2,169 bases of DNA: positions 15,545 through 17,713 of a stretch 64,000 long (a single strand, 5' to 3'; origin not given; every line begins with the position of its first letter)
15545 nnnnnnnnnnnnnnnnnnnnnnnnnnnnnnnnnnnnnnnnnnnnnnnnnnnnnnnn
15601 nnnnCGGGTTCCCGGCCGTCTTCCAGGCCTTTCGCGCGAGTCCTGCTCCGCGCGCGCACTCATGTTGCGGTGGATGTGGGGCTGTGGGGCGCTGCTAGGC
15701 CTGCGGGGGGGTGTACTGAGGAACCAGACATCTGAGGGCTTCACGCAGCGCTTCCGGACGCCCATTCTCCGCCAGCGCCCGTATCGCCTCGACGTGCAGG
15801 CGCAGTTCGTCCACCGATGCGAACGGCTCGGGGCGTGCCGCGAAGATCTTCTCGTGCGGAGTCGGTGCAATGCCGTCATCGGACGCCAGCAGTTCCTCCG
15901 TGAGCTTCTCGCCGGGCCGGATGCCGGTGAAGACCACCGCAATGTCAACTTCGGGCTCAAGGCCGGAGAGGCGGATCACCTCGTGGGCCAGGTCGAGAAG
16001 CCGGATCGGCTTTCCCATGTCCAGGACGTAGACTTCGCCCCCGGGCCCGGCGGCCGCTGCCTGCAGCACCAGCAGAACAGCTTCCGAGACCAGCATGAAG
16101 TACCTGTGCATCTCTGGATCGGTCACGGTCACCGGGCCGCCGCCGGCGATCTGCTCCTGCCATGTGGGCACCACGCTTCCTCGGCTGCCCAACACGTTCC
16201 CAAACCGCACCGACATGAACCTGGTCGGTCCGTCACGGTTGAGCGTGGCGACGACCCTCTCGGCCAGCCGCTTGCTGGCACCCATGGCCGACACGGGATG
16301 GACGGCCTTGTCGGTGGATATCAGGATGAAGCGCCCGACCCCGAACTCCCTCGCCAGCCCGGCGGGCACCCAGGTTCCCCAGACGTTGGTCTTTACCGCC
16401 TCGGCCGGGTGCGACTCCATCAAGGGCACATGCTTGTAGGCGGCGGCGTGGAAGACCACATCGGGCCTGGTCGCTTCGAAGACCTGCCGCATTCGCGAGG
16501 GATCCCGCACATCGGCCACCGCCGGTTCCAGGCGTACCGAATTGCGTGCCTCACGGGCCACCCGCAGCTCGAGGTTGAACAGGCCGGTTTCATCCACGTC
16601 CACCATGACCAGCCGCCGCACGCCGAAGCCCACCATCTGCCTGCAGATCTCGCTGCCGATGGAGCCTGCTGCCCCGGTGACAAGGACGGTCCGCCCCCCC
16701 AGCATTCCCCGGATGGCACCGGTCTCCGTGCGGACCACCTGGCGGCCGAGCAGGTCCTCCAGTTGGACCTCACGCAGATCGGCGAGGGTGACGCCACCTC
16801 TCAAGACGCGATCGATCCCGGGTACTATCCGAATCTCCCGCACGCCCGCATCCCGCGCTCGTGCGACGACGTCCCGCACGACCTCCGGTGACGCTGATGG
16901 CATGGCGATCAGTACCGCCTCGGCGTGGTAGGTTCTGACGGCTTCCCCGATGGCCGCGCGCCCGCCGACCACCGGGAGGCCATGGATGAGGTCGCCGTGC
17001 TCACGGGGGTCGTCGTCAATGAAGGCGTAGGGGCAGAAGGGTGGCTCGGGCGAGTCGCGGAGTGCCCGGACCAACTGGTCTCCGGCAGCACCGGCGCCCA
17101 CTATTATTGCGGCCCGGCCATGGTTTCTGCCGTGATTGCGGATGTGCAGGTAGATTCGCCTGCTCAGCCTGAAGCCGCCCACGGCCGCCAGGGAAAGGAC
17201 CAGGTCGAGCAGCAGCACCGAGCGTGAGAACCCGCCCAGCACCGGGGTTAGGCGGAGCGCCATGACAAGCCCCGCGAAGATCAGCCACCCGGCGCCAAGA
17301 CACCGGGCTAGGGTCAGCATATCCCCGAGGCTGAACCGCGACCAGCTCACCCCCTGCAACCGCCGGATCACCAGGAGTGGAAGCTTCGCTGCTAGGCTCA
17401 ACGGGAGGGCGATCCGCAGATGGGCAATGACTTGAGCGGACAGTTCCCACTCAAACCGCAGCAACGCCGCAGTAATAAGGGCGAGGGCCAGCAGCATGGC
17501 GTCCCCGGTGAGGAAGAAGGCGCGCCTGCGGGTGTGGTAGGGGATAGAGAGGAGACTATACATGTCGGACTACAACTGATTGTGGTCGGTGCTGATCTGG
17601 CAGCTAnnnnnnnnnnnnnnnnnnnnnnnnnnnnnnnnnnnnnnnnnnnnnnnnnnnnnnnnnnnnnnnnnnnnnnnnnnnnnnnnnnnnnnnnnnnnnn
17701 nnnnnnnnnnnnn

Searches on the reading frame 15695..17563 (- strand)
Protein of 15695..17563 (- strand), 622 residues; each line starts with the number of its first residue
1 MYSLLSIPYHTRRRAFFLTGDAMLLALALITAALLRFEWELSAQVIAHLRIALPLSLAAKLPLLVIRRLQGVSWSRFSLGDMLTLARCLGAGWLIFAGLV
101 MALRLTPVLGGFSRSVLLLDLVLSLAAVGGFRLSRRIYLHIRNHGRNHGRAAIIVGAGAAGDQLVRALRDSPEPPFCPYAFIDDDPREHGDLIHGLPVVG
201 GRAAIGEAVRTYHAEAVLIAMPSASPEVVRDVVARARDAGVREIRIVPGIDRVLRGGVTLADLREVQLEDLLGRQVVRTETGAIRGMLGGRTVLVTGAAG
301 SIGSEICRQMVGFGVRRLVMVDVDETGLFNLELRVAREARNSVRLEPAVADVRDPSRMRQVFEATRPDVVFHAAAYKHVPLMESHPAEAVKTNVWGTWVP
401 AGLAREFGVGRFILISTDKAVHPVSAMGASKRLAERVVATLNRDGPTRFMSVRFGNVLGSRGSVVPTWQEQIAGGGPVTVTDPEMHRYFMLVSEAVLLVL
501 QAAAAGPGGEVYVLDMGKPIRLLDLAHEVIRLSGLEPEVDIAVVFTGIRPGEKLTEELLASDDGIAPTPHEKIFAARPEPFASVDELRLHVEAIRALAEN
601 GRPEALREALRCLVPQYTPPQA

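Call 54: search_protein_families(library=ncbifam, proteins=[window:15695-17563:-], max_evalue=1e-10)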
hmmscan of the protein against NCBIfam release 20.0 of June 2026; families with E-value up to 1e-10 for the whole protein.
window:15695-17563:- (622 aa): 10 families
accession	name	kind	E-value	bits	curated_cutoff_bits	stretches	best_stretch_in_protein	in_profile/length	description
TIGR03589.1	PseB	equivalog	1.8e-51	175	407.75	1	287-579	1-282/324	UDP-N-acetylglucosamine 4,6-dehydratase (inverting)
TIGR04130.1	FnlA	equivalog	3.9e-44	150.9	730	1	287-568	1-274/337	UDP-N-acetylglucosamine 4,6-dehydratase/5-epimerase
TIGR03025.1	EPS_sugtrans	subfamily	2.7e-19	69.7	295.55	1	21-268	3-242/445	exopolysaccharide biosynthesis polyprenyl glycosylphosphotransferase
TIGR03023.1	WcaJ_sugtrans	equivalog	1.5e-18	67.3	410.75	1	21-267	3-246/453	undecaprenyl-phosphate glucose phosphotransferase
TIGR01179.1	galE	equivalog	4.5e-15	55.3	262.3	1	293-460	2-179/332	UDP-glucose 4-epimerase GalE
TIGR04180.1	EDH_00030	hypoth_equivalog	7.2e-14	51.5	475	1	293-561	1-282/297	NAD-dependent 4,6-dehydratase LegB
TIGR03022.1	WbaP_sugtrans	subfamily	1.3e-13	51.1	403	1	21-253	5-228/456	undecaprenyl-phosphate galactose phosphotransferase WbaP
TIGR01214.1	rmlD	equivalog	1.5e-13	50.5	224.05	1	292-418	1-101/285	dTDP-4-dehydrorhamnose reductase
TIGR01181.1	dTDP_gluc_dehyt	equivalog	6.6e-12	45.2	365.1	1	293-420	2-128/321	dTDP-glucose 4,6-dehydratase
NF007490.0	PRK10084.1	subfamily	1.1e-11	44.3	649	1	293-407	3-114/361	dTDP-glucose 4,6-dehydratase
